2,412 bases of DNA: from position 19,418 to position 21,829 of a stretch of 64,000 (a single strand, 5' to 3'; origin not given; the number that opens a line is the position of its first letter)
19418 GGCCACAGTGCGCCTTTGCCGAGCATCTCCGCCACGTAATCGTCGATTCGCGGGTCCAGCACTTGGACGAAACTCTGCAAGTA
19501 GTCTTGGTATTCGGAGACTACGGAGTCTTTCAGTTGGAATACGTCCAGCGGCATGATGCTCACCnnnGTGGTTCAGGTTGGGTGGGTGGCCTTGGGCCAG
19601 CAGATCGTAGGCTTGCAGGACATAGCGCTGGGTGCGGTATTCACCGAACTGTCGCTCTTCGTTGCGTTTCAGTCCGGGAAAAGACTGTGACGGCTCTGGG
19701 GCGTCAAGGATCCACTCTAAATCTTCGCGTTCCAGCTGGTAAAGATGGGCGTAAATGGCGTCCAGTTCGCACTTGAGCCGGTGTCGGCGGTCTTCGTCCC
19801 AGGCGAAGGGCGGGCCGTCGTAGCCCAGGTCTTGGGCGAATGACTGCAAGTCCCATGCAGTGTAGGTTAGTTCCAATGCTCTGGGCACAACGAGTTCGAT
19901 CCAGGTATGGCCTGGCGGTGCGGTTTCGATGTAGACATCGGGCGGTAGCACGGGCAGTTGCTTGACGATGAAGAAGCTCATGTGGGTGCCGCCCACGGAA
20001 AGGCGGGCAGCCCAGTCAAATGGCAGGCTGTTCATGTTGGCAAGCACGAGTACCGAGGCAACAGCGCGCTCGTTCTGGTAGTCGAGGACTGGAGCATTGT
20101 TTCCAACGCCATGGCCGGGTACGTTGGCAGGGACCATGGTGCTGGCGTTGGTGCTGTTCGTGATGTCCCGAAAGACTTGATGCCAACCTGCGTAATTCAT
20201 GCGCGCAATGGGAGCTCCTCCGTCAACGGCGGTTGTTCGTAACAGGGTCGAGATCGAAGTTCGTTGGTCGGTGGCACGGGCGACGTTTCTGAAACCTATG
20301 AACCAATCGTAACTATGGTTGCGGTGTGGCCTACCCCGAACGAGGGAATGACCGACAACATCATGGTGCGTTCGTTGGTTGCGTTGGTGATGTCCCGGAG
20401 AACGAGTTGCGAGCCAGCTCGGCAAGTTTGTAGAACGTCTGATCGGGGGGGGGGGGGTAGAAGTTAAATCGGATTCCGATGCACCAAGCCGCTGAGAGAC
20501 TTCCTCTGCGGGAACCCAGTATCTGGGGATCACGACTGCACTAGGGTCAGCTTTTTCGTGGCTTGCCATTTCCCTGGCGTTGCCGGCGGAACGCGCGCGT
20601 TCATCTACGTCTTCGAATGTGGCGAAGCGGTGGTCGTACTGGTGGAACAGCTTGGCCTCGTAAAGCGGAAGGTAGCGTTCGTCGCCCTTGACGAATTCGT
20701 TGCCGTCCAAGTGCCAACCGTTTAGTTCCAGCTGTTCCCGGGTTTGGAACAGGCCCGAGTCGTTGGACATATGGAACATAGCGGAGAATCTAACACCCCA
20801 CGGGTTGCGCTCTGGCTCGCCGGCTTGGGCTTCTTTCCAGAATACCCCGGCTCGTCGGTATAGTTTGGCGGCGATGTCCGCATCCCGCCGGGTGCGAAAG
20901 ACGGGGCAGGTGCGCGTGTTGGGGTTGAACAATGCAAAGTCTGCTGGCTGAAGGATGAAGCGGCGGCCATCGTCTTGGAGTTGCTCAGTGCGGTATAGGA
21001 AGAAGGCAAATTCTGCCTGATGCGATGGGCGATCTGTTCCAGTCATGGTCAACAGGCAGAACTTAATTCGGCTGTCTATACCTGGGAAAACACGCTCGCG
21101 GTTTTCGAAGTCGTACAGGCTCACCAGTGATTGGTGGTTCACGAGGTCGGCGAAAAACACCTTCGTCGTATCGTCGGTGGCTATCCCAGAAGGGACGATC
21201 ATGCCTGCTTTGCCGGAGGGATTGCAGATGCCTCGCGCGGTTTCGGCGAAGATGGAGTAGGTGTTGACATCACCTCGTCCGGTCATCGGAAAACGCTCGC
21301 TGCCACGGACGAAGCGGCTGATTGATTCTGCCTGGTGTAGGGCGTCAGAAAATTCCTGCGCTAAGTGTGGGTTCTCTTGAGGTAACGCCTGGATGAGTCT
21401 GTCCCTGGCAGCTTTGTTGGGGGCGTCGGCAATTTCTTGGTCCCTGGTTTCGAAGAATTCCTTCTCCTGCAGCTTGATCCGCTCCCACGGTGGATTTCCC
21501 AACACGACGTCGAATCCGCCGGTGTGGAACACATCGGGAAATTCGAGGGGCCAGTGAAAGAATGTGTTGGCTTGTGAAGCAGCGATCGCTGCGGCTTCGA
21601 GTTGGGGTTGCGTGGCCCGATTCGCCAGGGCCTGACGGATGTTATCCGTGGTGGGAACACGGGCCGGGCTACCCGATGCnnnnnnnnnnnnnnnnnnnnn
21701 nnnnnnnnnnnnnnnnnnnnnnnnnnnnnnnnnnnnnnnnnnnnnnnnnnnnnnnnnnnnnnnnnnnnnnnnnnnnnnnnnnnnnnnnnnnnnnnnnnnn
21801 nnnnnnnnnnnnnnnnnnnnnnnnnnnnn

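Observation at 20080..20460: C13 homopolymer in the methylase gene followed by a triplicated, frame-offset 36-40-codon unit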

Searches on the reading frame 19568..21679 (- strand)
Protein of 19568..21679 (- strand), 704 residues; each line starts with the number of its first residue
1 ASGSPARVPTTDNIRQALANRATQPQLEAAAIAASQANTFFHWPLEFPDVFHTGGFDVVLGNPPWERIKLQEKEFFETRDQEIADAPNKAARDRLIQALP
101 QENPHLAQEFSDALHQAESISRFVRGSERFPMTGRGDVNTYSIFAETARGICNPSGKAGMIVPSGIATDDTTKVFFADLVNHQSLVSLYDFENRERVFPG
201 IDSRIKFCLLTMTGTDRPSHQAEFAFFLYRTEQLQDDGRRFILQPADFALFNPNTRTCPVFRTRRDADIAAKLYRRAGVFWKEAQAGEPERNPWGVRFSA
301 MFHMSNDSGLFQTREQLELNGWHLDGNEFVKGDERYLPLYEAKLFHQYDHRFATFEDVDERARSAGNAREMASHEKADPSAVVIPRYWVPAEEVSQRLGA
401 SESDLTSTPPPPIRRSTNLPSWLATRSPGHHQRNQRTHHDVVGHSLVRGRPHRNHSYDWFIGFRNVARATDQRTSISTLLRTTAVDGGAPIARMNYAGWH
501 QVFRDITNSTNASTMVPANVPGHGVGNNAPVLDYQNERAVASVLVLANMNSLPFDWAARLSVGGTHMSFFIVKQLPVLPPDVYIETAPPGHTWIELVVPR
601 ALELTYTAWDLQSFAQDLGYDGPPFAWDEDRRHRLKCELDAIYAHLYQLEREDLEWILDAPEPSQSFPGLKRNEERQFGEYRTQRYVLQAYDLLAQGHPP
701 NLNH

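Call 50: predict_structure(alignment_id=A2)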
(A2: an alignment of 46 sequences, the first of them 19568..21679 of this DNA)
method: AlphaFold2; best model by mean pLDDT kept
length: 704 residues; sequences in the alignment: 46
mean_pLDDT: 73.5   pTM: 0.74
mean pLDDT of the five models: 73.5, 72.4, 71.7, 69.1, 69.0
residues with pLDDT >= 90: 228; 70-90: 254; 50-70: 62; < 50: 160
segments of 3 or more residues with pLDDT < 50: 1-18, 20-23, 37-58, 60-63, 401-457, 467-471, 483-528
pLDDT, mean of each block of 10 residues (from residue 1): 38 46 53 47 37 45 61 88 83 89 94 87 78 73 75 74 80 85 91 81 82 87 90 87 92 86 93 94 84 77 69 93 91 87 85 90 85 93 89 72 37 29 33 30 27 42 57 71 38 30 31 25 46 62 90 90 64 88 92 93 93 84 93 97 98 96 87 94 97 96 83
secondary structure, 60 per line:
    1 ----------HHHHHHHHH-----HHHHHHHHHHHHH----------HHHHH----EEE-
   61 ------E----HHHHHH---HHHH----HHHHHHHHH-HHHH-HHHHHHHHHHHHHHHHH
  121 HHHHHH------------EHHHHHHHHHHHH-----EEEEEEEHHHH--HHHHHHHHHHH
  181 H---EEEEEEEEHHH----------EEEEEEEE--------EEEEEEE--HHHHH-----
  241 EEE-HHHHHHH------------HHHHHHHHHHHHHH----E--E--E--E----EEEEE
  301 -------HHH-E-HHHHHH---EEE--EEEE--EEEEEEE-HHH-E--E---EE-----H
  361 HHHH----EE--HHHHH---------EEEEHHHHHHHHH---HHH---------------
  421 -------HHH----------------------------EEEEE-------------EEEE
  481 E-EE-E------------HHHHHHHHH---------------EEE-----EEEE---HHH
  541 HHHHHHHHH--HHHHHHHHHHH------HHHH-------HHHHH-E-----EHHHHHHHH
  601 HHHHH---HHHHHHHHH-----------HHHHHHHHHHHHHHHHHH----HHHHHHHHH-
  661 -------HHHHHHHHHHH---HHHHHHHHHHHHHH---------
elements in order (helices of 4 or more, strands of 3 or more residues): H11-19 H25-37 H48-52 E57-59 H72-77 H81-84 H89-97 H99-102 H104-126 H140-151 E157-163 H164-167 H170-181 E185-192 E206-213 E222-228 H231-235 E241-243 H245-251 H264-277 E296-300 H314-319 E323-325 E328-331 E334-340 H360-364 H373-377 E387-390 H391-399 E459-463 E477-481 H499-507 E523-525 E531-534 H538-549 H552-562 H569-572 H580-584 H593-605 H609-617 H629-646 H651-659 H668-678 H682-695

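Call 54: fold_search(model_id=the predicted structure, library=pdb)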
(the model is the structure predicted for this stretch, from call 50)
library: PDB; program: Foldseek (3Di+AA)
matches with E <= 10: 289; with E <= 0.001: 54
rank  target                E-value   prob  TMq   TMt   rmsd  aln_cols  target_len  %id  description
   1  7rfl_B                1.8e-08  1.00  0.38  0.47  14.1       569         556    8  CamA Adenine Methyltransferase Complexed to Cognate Substrate DNA and Inhibitor SGC0946 (released 2021-09-15)
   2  7lnj_C                1.8e-08  1.00  0.36  0.45  14.6       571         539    9  CamA Adenine Methyltransferase Complexed to Cognate Substrate DNA (released 2021-05-19)
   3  7lni_C                2.7e-08  1.00  0.37  0.47  14.2       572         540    9  SeMet CamA Adenine Methyltransferase Complexed to Cognate Substrate DNA (released 2021-05-19)
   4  7rfk_C                3.2e-08  1.00  0.37  0.46  14.2       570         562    9  CamA Adenine Methyltransferase Complexed to Cognate Substrate DNA and Inhibitor Sinefungin (released 2021-09-15)
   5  7lt5_C                3.3e-08  1.00  0.36  0.44  14.6       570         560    9  CamA Adenine Methyltransferase Complexed to Cognate Substrate DNA and Cofactor SAH (released 2021-05-19)
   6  7rfm_C                3.5e-08  1.00  0.37  0.48  14.3       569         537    9  CamA Adenine Methyltransferase Complexed to Cognate Substrate DNA and Inhibitor EPZ004777 (released 2021-09-15)
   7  8vpg_C                3.5e-08  1.00  0.37  0.47  14.2       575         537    9  CamA Adenine Methyltransferase Complexed to Cognate Substrate DNA and Containing Quinoline-based SGI-1027 Analog 455 (released 2024-09-25)
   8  7rfl_C                3.7e-08  1.00  0.37  0.47  14.2       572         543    9  CamA Adenine Methyltransferase Complexed to Cognate Substrate DNA and Inhibitor SGC0946 (released 2021-09-15)
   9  8fs1_C                3.9e-08  1.00  0.37  0.47  14.3       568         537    8  CamA Adenine Methyltransferase Complexed to Cognate Substrate DNA and Inhibitor 11a (YD905) (released 2023-05-10)
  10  7qw6_A                3.9e-08  1.00  0.37  0.46  11.2       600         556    8  Adenine-specific DNA methyltransferase M.BseCI complexed with AdoHcy and cognate hemimethylated DNA duplex (released 2023-01-25)
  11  8cxw_A                4.4e-08  1.00  0.38  0.48  14.1       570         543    8  CamA Adenine Methyltransferase Complexed to Cognate Substrate DNA and Inhibitor piclidenoson (Compound 4) (released 2023-01-11)
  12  7lni_B                4.4e-08  1.00  0.37  0.46  14.4       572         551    8  SeMet CamA Adenine Methyltransferase Complexed to Cognate Substrate DNA (released 2021-05-19)
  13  7rfk_B                4.8e-08  1.00  0.38  0.45  14.2       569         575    9  CamA Adenine Methyltransferase Complexed to Cognate Substrate DNA and Inhibitor Sinefungin (released 2021-09-15)
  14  8cxt_A                5.1e-08  1.00  0.38  0.48  14.1       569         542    9  CamA Adenine Methyltransferase Complexed to Cognate Substrate DNA and Inhibitor N6-benzyladenosine (Compound 1) (released 2023-01-11)
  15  7rfk_A                5.4e-08  1.00  0.39  0.47  14.0       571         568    8  CamA Adenine Methyltransferase Complexed to Cognate Substrate DNA and Inhibitor Sinefungin (released 2021-09-15)
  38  9ex7_A                6.8e-07  1.00  0.33  0.21  16.9       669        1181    9  Cryo-EM structure of the E. coli BrxX methyltransferase in complex with Ocr (released 2025-03-05)
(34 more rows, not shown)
